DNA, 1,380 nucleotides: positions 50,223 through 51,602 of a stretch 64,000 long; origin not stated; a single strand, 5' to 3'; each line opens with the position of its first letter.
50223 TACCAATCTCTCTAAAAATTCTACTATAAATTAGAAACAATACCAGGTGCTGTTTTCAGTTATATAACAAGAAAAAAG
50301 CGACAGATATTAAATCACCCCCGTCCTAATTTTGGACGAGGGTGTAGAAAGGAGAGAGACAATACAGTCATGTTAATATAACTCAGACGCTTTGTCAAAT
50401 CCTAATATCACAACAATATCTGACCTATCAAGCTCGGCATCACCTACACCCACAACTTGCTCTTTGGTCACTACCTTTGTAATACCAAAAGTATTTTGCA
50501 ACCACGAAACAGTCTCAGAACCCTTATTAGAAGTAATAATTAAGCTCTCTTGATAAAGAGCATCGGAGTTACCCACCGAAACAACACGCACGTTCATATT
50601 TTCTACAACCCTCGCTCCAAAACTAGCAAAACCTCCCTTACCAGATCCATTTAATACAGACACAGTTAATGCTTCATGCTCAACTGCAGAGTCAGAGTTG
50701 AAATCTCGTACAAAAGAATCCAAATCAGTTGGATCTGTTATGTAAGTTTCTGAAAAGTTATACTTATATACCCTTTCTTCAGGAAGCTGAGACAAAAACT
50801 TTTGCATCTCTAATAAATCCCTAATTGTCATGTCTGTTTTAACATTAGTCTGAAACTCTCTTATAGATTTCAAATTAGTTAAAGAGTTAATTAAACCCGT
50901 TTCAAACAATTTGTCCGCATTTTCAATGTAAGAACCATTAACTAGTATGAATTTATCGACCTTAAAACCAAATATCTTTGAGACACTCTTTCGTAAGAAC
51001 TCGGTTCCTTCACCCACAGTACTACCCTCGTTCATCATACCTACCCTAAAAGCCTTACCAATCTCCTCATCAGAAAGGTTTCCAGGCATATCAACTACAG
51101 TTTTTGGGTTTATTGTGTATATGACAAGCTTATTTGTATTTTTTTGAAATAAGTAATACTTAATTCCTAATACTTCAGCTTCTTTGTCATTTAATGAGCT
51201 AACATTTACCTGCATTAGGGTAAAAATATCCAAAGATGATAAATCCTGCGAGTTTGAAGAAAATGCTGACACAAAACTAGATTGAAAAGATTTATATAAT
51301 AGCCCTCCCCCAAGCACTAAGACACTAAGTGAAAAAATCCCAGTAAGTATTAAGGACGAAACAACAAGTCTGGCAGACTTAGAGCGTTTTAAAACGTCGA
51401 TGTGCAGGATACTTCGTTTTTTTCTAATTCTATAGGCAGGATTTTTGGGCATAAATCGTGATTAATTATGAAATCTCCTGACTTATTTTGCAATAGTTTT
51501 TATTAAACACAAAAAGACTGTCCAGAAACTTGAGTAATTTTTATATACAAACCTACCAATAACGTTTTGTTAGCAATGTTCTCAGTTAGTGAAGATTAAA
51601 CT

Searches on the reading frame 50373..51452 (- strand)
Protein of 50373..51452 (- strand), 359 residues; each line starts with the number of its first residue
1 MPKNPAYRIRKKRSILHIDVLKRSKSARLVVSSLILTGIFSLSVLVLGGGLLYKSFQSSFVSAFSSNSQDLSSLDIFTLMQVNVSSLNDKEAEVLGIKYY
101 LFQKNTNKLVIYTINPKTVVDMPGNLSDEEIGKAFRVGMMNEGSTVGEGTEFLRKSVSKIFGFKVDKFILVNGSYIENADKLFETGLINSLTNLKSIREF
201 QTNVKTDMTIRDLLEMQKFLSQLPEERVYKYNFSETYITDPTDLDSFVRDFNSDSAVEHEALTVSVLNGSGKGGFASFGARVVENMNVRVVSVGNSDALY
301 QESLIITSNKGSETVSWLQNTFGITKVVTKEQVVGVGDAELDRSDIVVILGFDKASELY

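Call 86: search_protein_families(library=pfam, proteins=[window:50373-51452:-], max_evalue=0.00001)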
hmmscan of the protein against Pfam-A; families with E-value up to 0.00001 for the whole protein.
window:50373-51452:- (359 aa): 1 family
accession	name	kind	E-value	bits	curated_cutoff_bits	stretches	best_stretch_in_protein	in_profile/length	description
PF13399.11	LytR_C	-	1e-06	30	22.2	1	262-353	2-85/86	LytR cell envelope-related transcriptional attenuator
